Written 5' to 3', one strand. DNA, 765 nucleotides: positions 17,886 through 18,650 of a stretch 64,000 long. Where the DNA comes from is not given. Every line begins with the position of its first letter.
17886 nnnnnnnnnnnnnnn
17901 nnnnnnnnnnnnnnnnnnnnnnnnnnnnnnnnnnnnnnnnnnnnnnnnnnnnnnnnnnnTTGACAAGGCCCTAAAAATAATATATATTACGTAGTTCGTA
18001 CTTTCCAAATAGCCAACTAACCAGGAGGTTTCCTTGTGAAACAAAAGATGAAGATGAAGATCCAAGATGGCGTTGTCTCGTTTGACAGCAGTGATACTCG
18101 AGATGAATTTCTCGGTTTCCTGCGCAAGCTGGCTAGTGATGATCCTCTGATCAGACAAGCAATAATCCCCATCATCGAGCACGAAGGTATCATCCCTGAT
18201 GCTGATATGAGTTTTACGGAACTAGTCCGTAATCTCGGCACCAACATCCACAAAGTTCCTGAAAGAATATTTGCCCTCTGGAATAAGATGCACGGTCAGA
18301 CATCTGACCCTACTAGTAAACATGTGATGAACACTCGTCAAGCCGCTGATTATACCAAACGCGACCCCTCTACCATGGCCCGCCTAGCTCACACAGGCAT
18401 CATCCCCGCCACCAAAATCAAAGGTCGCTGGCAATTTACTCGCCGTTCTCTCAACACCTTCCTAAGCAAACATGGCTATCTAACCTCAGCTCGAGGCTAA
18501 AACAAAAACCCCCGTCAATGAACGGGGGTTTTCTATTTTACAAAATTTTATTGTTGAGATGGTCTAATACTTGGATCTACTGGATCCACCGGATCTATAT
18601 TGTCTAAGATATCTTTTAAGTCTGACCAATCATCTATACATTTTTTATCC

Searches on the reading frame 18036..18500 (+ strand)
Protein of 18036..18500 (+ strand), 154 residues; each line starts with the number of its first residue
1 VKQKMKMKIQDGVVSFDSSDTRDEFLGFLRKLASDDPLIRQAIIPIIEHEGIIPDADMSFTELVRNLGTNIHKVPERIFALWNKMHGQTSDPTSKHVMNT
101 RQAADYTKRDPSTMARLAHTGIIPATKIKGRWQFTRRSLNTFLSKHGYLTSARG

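Call 20: search_protein_families(library=pfam, proteins=[window:18036-18500:+], max_evalue=0.01)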
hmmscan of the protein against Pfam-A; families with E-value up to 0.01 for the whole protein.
window:18036-18500:+ (154 aa): 1 family
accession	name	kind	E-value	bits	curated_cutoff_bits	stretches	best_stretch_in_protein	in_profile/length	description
PF12728.13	HTH_17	-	1.4e-09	38.5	27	1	98-146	2-50/51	Helix-turn-helix domain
